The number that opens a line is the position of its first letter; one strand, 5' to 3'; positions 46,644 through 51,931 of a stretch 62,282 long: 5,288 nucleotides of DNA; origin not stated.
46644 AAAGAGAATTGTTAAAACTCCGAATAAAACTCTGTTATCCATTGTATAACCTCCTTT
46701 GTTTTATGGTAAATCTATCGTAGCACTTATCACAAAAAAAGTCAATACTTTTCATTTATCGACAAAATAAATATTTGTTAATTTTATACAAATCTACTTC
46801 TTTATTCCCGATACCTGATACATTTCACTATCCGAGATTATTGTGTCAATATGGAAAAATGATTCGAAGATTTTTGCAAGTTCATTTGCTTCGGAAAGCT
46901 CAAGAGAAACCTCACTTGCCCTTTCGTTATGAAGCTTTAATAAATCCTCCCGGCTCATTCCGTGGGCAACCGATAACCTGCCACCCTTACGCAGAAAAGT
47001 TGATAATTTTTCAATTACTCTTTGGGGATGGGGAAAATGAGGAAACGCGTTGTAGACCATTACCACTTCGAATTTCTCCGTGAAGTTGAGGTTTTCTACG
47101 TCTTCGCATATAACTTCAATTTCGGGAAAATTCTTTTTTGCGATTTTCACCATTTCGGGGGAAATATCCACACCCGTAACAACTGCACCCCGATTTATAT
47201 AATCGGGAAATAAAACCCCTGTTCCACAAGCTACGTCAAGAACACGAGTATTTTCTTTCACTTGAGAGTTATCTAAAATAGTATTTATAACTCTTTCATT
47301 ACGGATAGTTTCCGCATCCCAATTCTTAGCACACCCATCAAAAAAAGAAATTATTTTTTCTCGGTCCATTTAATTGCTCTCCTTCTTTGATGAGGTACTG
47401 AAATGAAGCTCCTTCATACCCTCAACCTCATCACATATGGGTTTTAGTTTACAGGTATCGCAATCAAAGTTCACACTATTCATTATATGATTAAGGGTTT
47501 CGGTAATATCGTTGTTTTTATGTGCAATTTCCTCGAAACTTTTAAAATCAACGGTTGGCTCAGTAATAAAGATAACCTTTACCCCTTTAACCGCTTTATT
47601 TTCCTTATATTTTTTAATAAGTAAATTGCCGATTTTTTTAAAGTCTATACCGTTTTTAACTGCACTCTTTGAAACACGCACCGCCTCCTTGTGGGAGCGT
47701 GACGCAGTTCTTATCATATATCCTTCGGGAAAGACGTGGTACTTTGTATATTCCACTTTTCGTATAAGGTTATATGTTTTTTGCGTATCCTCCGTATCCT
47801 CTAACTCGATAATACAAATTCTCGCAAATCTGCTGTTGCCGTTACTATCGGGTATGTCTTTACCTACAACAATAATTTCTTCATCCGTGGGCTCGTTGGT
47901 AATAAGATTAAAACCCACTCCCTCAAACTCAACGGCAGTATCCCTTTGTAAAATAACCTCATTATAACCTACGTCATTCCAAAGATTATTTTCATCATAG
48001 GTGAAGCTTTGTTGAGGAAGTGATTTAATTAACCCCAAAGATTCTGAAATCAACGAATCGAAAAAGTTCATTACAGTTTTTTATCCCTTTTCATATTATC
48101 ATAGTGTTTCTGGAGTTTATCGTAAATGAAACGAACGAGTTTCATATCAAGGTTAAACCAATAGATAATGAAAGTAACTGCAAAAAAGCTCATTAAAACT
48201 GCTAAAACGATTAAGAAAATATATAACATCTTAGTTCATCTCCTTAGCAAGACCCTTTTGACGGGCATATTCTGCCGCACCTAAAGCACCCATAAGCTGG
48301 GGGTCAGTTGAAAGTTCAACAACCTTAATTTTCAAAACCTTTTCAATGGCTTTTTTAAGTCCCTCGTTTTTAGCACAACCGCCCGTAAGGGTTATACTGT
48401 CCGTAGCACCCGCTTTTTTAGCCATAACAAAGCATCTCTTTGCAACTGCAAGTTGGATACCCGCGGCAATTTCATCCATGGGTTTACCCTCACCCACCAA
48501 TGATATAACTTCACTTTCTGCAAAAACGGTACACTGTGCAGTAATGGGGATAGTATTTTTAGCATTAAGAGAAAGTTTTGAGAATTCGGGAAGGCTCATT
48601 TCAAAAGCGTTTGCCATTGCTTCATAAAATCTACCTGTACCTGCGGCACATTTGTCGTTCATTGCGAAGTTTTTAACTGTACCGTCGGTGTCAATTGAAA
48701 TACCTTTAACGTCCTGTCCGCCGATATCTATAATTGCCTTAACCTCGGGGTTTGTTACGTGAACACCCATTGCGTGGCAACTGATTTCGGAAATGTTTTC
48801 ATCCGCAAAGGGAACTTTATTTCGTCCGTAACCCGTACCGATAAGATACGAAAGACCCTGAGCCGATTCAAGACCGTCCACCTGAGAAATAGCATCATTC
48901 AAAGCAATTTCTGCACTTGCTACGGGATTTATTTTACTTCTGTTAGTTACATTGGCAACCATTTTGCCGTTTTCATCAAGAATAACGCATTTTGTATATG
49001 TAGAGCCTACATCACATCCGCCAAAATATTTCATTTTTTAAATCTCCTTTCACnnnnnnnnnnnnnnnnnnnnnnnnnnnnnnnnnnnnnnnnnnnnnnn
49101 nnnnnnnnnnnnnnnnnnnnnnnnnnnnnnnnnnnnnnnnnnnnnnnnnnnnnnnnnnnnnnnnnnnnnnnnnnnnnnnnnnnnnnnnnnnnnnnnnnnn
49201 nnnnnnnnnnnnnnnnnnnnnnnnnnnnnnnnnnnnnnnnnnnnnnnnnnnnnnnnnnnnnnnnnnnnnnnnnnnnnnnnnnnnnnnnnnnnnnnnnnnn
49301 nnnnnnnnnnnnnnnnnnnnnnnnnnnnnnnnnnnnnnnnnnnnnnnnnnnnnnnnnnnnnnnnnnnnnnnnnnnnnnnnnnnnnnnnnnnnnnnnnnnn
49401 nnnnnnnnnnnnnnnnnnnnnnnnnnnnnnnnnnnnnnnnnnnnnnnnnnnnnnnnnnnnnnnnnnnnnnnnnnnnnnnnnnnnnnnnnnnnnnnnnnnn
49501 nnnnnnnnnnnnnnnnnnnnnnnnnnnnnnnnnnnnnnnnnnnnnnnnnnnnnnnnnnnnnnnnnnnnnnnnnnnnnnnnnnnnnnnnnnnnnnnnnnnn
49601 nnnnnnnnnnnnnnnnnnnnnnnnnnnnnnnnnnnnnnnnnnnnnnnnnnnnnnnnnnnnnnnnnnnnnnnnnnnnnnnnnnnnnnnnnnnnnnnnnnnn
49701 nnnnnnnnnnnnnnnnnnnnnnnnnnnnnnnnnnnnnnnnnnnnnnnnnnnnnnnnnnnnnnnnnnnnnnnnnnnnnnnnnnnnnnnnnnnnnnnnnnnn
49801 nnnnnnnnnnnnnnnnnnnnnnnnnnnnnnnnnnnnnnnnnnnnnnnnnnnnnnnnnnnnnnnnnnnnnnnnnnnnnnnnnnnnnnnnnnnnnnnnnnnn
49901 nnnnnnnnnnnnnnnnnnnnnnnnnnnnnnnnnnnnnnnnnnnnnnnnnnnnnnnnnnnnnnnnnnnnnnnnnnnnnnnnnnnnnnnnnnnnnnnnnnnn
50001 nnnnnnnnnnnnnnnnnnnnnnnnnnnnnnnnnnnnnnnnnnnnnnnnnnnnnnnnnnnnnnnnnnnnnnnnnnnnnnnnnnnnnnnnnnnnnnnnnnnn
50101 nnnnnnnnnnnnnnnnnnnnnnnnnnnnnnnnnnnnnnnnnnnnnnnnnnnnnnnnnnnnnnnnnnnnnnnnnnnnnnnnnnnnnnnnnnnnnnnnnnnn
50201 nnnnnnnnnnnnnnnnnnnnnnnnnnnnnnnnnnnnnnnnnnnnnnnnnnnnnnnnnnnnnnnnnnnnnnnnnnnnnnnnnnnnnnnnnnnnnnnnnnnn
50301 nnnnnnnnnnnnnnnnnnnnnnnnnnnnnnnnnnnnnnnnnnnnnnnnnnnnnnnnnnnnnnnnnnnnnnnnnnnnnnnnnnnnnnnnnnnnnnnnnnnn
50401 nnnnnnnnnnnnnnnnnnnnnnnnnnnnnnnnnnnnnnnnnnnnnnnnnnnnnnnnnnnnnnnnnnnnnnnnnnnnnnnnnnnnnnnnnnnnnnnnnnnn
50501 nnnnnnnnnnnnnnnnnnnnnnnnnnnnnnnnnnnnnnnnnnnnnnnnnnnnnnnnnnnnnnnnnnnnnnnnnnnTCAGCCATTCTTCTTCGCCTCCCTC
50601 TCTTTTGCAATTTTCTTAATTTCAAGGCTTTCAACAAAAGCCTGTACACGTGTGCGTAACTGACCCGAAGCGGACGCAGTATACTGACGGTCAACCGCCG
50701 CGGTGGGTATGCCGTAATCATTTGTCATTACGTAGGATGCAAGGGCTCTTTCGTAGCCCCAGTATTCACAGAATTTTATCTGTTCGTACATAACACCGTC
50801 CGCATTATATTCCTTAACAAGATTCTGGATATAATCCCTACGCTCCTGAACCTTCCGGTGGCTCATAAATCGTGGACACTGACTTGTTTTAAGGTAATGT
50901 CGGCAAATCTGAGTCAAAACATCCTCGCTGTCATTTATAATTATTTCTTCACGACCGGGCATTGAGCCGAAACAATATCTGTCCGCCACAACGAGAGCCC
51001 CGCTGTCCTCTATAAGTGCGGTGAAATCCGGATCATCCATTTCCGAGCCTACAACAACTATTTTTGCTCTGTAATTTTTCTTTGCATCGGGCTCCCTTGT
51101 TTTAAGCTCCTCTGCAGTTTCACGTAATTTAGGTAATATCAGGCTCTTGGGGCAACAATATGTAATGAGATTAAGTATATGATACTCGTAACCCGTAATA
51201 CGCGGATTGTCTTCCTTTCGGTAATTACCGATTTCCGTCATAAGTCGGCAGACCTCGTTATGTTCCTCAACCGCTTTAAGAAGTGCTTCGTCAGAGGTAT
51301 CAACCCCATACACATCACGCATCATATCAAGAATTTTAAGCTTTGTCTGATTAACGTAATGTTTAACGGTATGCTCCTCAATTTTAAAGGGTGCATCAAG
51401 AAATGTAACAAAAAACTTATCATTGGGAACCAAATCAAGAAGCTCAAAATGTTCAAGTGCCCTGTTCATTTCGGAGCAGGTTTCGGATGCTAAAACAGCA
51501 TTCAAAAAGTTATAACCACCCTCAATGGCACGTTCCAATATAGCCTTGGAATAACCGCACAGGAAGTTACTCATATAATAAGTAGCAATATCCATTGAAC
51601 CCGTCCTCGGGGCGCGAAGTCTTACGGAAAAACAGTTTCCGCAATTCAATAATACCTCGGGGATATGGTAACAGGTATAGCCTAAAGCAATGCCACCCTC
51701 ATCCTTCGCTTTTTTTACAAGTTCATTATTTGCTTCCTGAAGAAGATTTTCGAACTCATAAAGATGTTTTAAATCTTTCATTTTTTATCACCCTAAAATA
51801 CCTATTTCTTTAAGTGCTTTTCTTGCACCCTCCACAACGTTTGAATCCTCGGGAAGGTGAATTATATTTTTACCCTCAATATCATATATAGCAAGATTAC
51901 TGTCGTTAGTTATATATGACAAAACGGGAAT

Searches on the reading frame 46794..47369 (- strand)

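Call 7: search_protein_families(library=pfam, proteins=[window:46794-47369:-], max_evalue=0.001)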
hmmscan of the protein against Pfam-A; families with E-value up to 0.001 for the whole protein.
window:46794-47369:- (191 aa): 14 families
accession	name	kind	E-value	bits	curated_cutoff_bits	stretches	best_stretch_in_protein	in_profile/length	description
PF13649.12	Methyltransf_25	-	3.9e-20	72.8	27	1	43-130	1-97/97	Methyltransferase domain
PF08241.18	Methyltransf_11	-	1.7e-19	70.7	21.2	1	44-133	1-94/95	Methyltransferase domain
PF13847.12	Methyltransf_31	-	6.8e-18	65.2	27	1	38-168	2-141/145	Methyltransferase domain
PF08242.18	Methyltransf_12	-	2.7e-13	50.9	30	1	44-132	1-98/98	Methyltransferase domain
PF13489.12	Methyltransf_23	-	1.9e-11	44.4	27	1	26-132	8-114/164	Methyltransferase domain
PF01209.24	Ubie_methyltran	-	2e-08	34.3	20.1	1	31-135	39-152/233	ubiE/COQ5 methyltransferase family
PF00398.26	RrnaAD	-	6.6e-08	32.4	24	1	22-101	13-95/263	Ribosomal RNA adenine dimethylase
PF02353.26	CMAS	-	1.3e-07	31.7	27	1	28-140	51-169/273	Mycolic acid cyclopropane synthetase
PF01135.25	PCMT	-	2.7e-05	24.5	20.3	1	21-153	55-191/210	Protein-L-isoaspartate(D-aspartate) O-methyltransferase (PCMT)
PF05175.20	MTS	-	8e-05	22.8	23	1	34-134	26-138/170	Methyltransferase small domain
PF06325.19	PrmA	-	0.00013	22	22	1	35-84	157-207/296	Ribosomal protein L11 methyltransferase (PrmA)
PF07021.18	MetW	-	0.00024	21.2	21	1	36-129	10-102/193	Methionine biosynthesis protein MetW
PF01728.25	FtsJ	-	0.00076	19.9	24.1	0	31-101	12-85/181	FtsJ-like methyltransferase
PF01739.24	CheR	-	0.00089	19.2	27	0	25-80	17-83/195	CheR methyltransferase, SAM binding domain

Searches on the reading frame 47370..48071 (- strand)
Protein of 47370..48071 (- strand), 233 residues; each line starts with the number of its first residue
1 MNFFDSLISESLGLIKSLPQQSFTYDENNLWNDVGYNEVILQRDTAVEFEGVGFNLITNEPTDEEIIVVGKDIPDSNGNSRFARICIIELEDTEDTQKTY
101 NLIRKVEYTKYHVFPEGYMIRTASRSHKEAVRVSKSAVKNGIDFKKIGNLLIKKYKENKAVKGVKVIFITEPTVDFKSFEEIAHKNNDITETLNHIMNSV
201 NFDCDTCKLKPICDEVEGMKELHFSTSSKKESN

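Call 7: search_protein_families(library=pfam, proteins=[window:47370-48071:-], max_evalue=0.001)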
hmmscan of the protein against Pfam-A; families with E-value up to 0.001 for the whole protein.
window:47370-48071:- (233 aa): 1 family
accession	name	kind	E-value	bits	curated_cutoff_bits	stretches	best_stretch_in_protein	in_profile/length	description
PF03598.20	CdhC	-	1.7e-09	38.2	24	1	38-172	12-152/155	CO dehydrogenase/acetyl-CoA synthase complex beta subunit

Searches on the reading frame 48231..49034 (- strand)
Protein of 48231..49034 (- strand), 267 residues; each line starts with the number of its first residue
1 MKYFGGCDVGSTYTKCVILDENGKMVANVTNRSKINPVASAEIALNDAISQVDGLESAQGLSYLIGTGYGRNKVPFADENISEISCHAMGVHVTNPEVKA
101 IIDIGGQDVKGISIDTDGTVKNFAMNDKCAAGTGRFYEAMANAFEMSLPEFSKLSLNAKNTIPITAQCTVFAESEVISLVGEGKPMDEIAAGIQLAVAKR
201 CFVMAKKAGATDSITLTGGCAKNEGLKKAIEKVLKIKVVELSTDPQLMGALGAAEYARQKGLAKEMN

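Call 7: search_protein_families(library=pfam, proteins=[window:48231-49034:-], max_evalue=0.001)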
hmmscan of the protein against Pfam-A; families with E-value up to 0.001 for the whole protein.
window:48231-49034:- (267 aa): 4 families
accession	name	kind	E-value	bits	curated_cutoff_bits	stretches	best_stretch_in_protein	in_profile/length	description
PF01869.26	BcrAD_BadFG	-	8.5e-58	196.4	31.5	1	6-257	2-271/271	BadF/BadG/BcrA/BcrD ATPase family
PF06723.19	MreB_Mbl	-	0.00019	20.8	27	0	212-259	275-321/327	MreB/Mbl protein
PF22521.2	HypF_C_2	-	0.00023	21.4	27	1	174-239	154-222/241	Carbamoyltransferase, Kae1-like Domain, second subdomain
PF11104.14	PilM_2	-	0.00035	20.1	27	1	194-239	258-303/340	Type IV pilus assembly protein PilM;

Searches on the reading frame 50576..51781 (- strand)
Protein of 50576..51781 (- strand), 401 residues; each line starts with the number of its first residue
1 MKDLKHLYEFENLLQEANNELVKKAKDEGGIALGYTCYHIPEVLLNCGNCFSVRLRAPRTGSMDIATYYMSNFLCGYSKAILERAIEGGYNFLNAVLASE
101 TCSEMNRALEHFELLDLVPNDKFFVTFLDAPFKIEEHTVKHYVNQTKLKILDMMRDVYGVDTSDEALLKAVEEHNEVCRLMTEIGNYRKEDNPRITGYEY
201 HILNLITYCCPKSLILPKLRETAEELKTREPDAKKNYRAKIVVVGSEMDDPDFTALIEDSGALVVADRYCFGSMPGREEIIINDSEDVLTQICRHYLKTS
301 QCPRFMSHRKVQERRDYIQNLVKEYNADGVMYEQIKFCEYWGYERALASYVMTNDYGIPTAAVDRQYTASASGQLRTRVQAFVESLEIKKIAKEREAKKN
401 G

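Call 77: search_protein_families(library=pfam, proteins=[window:50576-51781:-], max_evalue=0.00001)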
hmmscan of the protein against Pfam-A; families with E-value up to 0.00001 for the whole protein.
window:50576-51781:- (401 aa): 1 family
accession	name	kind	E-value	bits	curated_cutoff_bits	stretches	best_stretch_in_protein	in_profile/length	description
PF06050.19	HGD-D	-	6.3e-92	309.2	28.4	1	37-386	1-342/342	2-hydroxyglutaryl-CoA dehydratase, D-component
